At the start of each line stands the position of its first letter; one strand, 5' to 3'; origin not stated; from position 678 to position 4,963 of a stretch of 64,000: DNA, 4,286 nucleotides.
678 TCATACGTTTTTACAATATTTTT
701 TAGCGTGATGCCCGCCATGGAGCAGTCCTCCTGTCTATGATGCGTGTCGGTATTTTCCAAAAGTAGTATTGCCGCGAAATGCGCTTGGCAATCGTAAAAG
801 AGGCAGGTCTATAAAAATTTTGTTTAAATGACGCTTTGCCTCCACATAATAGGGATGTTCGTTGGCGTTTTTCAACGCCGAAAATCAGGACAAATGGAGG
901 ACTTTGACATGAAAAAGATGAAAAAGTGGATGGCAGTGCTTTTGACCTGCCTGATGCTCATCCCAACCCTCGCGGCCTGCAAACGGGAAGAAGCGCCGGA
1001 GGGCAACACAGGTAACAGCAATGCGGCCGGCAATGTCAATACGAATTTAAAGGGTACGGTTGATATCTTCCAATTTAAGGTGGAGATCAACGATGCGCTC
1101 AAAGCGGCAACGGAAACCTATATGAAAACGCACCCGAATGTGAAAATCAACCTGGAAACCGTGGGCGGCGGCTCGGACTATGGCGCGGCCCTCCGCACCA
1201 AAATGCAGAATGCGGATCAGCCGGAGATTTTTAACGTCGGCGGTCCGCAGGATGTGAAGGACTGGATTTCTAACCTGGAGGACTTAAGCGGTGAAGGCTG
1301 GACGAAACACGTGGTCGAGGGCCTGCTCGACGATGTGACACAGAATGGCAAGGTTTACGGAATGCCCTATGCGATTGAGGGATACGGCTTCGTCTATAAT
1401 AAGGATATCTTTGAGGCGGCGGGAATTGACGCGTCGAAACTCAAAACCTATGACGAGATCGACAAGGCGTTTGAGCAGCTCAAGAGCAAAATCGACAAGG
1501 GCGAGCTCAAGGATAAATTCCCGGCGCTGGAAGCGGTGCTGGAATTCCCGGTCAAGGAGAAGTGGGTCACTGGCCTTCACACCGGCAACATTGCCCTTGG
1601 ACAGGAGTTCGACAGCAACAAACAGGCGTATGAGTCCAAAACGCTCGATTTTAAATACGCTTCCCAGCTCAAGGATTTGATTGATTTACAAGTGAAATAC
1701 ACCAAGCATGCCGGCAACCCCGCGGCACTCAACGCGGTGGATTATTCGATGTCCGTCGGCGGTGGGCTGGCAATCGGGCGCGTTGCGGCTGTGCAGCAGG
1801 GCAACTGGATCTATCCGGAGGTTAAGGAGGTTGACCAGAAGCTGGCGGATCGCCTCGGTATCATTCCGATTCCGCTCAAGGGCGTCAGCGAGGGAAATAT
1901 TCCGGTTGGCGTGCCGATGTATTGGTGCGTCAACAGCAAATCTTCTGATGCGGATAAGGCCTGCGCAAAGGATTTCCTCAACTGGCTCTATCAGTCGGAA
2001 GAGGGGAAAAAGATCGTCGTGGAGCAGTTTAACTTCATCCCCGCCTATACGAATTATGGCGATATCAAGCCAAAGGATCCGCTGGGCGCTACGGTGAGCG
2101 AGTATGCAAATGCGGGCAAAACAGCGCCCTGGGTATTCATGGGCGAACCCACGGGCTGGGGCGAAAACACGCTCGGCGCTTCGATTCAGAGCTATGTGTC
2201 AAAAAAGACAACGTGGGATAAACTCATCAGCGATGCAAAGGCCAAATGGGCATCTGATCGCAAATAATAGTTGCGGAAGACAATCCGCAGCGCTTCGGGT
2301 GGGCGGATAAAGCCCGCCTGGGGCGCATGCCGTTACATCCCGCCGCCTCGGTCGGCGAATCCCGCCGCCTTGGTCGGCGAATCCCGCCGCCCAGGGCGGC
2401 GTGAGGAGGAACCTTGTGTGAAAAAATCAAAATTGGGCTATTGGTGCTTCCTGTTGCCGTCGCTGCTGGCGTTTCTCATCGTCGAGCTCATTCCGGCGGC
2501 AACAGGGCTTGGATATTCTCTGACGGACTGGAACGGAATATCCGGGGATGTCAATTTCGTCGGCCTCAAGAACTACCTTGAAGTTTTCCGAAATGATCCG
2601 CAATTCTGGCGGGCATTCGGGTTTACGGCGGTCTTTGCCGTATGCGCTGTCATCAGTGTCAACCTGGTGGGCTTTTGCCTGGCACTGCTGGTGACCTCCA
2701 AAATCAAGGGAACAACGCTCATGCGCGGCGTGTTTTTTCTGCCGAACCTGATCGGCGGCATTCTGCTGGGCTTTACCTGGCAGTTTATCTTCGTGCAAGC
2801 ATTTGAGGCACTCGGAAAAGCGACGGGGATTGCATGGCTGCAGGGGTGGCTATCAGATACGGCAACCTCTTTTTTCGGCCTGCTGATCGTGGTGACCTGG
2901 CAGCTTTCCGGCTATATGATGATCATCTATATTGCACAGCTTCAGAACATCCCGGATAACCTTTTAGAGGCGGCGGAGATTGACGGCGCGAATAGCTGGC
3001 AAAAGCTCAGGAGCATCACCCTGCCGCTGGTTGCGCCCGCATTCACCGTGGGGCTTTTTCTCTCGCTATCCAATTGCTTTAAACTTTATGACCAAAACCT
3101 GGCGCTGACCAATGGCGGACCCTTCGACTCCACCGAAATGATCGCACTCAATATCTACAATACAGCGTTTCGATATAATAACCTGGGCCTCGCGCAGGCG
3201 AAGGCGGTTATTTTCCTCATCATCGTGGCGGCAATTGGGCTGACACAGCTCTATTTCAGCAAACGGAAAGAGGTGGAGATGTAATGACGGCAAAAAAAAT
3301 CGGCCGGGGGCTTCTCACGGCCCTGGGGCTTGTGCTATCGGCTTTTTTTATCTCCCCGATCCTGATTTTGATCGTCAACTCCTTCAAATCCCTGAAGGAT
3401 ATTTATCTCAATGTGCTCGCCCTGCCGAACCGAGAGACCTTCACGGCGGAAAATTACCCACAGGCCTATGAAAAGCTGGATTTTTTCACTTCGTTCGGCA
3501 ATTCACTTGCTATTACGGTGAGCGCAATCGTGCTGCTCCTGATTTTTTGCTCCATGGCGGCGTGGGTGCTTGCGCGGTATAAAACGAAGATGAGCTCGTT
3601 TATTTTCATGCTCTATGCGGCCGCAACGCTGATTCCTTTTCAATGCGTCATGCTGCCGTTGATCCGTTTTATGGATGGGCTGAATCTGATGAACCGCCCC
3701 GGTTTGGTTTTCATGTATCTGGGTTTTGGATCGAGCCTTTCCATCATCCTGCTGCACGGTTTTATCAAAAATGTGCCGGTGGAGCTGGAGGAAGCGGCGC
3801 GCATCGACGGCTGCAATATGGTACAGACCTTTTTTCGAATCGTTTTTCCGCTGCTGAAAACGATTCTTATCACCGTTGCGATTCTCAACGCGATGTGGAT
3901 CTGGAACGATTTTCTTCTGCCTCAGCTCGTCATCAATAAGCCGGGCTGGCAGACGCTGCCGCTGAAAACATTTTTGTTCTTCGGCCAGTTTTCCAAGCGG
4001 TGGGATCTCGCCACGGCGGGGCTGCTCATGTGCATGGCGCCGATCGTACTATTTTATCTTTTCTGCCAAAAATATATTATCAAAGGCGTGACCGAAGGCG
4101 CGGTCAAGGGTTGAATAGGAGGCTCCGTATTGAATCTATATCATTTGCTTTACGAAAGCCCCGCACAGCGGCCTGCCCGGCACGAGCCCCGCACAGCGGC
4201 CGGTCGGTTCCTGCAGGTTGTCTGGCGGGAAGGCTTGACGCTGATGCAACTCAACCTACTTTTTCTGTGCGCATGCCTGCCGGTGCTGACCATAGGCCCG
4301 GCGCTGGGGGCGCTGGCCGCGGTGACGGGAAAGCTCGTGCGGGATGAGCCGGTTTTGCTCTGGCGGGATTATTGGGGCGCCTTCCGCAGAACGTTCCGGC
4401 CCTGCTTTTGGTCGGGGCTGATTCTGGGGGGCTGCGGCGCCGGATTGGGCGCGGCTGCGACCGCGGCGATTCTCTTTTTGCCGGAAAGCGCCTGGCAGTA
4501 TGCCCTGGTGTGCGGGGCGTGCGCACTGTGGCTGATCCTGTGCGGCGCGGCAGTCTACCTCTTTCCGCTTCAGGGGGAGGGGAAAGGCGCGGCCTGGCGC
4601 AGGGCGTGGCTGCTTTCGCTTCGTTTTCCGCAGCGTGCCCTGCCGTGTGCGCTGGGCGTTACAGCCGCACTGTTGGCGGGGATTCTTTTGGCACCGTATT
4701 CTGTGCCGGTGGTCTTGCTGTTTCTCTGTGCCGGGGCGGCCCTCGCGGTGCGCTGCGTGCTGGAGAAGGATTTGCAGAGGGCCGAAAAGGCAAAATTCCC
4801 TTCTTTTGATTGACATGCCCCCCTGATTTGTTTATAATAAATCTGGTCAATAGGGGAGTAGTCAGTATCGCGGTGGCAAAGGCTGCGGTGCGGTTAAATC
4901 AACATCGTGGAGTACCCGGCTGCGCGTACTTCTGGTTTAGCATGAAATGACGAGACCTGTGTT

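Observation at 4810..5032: Consensus promoter plus a 190-nt terminator-containing leader in front of an orphan oadB: candidate riboswitch or attenuator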

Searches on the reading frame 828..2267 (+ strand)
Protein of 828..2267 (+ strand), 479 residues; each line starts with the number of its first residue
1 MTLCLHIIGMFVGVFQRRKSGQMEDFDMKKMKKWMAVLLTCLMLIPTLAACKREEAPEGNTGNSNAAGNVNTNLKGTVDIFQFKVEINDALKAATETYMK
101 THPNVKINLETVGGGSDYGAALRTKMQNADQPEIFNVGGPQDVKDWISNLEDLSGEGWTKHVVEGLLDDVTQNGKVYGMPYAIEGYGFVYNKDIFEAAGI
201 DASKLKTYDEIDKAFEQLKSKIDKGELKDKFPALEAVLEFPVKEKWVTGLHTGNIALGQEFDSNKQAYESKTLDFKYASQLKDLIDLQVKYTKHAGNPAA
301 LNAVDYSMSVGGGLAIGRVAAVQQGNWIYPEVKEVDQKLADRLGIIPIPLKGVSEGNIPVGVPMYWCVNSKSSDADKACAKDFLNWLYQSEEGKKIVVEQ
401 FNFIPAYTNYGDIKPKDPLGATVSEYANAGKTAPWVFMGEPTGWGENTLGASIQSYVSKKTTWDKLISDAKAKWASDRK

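Call 7: search_protein_families(library=pfam, proteins=[window:828-2267:+])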
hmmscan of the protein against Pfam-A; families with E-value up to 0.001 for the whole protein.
window:828-2267:+ (479 aa): 2 families
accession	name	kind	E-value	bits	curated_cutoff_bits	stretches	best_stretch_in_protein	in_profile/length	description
PF13416.11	SBP_bac_8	-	7.8e-28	98.5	27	1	94-411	2-266/279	Bacterial extracellular solute-binding protein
PF01547.30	SBP_bac_1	-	5.8e-26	92.6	26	1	88-392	5-305/307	Bacterial extracellular solute-binding protein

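Call 8: search_protein_families(library=ncbifam, proteins=[window:828-2267:+])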
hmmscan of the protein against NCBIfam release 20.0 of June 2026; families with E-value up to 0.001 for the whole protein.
window:828-2267:+ (479 aa): 4 families
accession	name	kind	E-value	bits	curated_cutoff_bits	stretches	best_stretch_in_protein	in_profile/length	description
TIGR03850.1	bind_CPR_0540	equivalog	3.6e-12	45.6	299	1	32-400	1-357/437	carbohydrate ABC transporter substrate-binding protein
NF007011.0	PRK09474.1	equivalog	7.1e-07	28.4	291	1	167-471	120-391/396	maltose/maltodextrin ABC transporter substrate-binding protein MalE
TIGR02136.1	ptsS_2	subfamily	3.3e-06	26.5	206.6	0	31-120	1-82/295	phosphate ABC transporter substrate-binding protein PstS family protein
TIGR03851.1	chitin_NgcE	equivalog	5.2e-05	22.4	399.65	1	48-221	7-196/450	N-acetylglucosamine/diacetylchitobiose ABC transporter substrate-binding protein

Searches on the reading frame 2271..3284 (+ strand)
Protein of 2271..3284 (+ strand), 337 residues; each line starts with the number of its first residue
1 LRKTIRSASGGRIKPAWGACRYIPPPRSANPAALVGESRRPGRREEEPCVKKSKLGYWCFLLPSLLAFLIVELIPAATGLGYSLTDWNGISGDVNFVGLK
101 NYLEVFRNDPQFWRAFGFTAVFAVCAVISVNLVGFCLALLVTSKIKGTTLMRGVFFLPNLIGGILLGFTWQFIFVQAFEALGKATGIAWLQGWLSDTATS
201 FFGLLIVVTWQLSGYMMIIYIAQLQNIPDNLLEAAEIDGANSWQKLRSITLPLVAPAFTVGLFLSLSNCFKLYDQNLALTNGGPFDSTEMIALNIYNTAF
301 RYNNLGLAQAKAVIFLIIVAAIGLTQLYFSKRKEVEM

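Call 7: search_protein_families(library=pfam, proteins=[window:2271-3284:+])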
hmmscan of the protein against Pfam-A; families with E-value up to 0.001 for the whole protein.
window:2271-3284:+ (337 aa): 1 family
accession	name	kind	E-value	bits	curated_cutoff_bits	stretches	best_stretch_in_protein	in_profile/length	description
PF00528.27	BPD_transp_1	-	2.9e-19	70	26.4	1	143-333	12-182/184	Binding-protein-dependent transport system inner membrane component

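Call 8: search_protein_families(library=ncbifam, proteins=[window:2271-3284:+])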
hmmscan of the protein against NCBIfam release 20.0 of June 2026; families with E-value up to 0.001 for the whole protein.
window:2271-3284:+ (337 aa): 20 families
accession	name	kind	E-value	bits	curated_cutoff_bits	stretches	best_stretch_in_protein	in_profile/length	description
NF007852.0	PRK10561.1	equivalog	5.8e-28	98.6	335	1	49-333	7-291/295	sn-glycerol-3-phosphate ABC transporter permease UgpA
NF008232.0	PRK10999.1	equivalog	7.6e-24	84.3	392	1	94-333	262-518/520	maltose ABC transporter permease MalF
NF040931.1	ABC_arch_GlcT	equivalog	3.3e-23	82.7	360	1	77-322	17-263/278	glucose ABC transporter permease GlcT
NF011624.0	PRK15050.1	equivalog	4e-10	39.3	247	1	52-328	19-282/297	2-aminoethylphosphonate ABC transporter permease subunit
TIGR00969.1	3a0106s02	subfamily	7.2e-10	38.8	240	1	98-320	46-261/272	sulfate ABC transporter permease subunit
TIGR03262.1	PhnU2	equivalog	3.6e-09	35.8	593.25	1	64-318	10-245/546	putative 2-aminoethylphosphonate ABC transporter permease subunit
TIGR02141.1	modB_ABC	equivalog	4.5e-09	36.2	182.6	1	122-326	6-201/208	molybdate ABC transporter permease subunit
NF008208.0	PRK10971.1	equivalog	1.6e-08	34.4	415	1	97-326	42-267/277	sulfate/thiosulfate ABC transporter permease CysT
TIGR01581.1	Mo_ABC_porter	hypoth_equivalog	4.6e-08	32.8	210.3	1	122-320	29-220/225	ABC transporter permease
NF040932.1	ABC_arch_GlcU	equivalog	5.1e-07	29.6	340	1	211-282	146-214/272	glucose ABC transporter permease GlcU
NF007047.0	PRK09500.1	equivalog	5.4e-07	29.5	326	1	101-298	46-221/257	spermidine/putrescine ABC transporter permease PotC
TIGR03226.1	PhnU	equivalog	5.9e-07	29.2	283.45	1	89-328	68-300/311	2-aminoethylphosphonate ABC transporter permease subunit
TIGR02139.1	permease_CysT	equivalog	1.1e-06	28.4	246.1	1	98-321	35-250/265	sulfate ABC transporter permease subunit CysT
NF006939.0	PRK09421.1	equivalog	1.7e-06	27.6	262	1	114-328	10-215/230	molybdate ABC transporter permease subunit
TIGR02140.1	permease_CysW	equivalog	2.5e-06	27.2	329.1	1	98-316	32-243/261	sulfate ABC transporter permease subunit CysW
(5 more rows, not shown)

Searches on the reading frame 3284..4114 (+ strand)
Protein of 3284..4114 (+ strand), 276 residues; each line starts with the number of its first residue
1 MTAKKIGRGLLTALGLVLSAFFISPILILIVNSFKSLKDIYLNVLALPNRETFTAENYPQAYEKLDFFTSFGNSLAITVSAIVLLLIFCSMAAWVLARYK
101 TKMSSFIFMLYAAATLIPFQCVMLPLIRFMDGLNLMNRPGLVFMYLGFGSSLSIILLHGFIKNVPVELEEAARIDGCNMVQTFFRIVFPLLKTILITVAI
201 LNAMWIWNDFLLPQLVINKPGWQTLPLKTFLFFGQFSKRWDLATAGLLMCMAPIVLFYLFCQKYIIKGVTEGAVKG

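Call 7: search_protein_families(library=pfam, proteins=[window:3284-4114:+])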
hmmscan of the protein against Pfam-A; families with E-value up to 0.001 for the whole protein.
window:3284-4114:+ (276 aa): 1 family
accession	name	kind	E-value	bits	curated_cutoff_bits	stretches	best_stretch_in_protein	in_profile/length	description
PF00528.27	BPD_transp_1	-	1.3e-19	71.1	26.4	1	92-269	4-182/184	Binding-protein-dependent transport system inner membrane component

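Call 8: search_protein_families(library=ncbifam, proteins=[window:3284-4114:+])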
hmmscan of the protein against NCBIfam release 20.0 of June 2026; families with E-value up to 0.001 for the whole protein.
window:3284-4114:+ (276 aa): 15 families
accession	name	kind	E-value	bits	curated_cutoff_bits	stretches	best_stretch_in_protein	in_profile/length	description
NF040932.1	ABC_arch_GlcU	equivalog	7.7e-38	130.7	340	1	14-269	8-264/272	glucose ABC transporter permease GlcU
NF008231.0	PRK10998.1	equivalog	2.5e-19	70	261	1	71-276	85-296/296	maltose ABC transporter permease MalG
NF008210.0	PRK10973.1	equivalog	7.5e-19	68.5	297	1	67-271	77-278/281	sn-glycerol-3-phosphate ABC transporter permease UgpE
NF007047.0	PRK09500.1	equivalog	2.2e-08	34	326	1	10-232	6-221/257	spermidine/putrescine ABC transporter permease PotC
NF008232.0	PRK10999.1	equivalog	3.5e-08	32.6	392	1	142-218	381-455/520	maltose ABC transporter permease MalF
NF007889.0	PRK10592.1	equivalog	3.4e-07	30.2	476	1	17-231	17-232/281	putrescine ABC transporter permease PotI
TIGR02139.1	permease_CysT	equivalog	1.6e-06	27.9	246.1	0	159-199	153-193/265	sulfate ABC transporter permease subunit CysT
NF040839.1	tungstate_WtpB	equivalog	2.6e-06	27.2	340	1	59-201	34-188/251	tungstate ABC transporter permease WtpB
TIGR01581.1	Mo_ABC_porter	hypoth_equivalog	5.7e-06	26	210.3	1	150-202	115-167/225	ABC transporter permease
NF007044.0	PRK09497.1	equivalog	1.7e-05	24.4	348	0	17-120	18-110/285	spermidine/putrescine ABC transporter permease PotB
TIGR00969.1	3a0106s02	subfamily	8.1e-05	22.2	240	0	161-210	166-215/272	sulfate ABC transporter permease subunit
TIGR02141.1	modB_ABC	equivalog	8.2e-05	22.3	182.6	1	74-259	3-204/208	molybdate ABC transporter permease subunit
TIGR02140.1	permease_CysW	equivalog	0.00011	21.7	329.1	0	57-256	35-249/261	sulfate ABC transporter permease subunit CysW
NF007852.0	PRK10561.1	equivalog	0.00023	21.1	335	1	153-209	173-229/295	sn-glycerol-3-phosphate ABC transporter permease UgpA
NF043073.1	MMSYN1_0195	equivalog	0.00081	17.6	1250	0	19-211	14-200/1021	spermidine/putrescine ABC transporter permease/substrate-binding protein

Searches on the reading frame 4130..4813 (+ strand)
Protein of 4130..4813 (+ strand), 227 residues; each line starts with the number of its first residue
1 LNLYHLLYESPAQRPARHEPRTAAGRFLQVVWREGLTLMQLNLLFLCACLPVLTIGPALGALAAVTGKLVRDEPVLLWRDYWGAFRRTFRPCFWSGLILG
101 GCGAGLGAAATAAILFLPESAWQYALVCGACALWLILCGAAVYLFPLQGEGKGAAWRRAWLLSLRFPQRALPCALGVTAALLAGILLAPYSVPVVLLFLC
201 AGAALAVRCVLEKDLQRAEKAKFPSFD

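Call 7: search_protein_families(library=pfam, proteins=[window:4130-4813:+])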
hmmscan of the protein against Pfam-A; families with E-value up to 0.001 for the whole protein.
window:4130-4813:+ (227 aa): 1 family
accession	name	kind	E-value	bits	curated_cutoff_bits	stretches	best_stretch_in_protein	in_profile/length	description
PF04854.19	DUF624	-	3.3e-13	50.1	24.2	1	38-104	1-71/77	Protein of unknown function, DUF624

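Call 8: search_protein_families(library=ncbifam, proteins=[window:4130-4813:+])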
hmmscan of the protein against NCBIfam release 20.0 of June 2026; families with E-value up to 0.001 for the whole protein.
window:4130-4813:+ (227 aa): 1 family
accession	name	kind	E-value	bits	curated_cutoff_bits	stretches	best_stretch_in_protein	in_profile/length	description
NF052431.1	MusI_fam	subfamily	1.3e-20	74.1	160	1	41-206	20-188/194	MusI family membrane protein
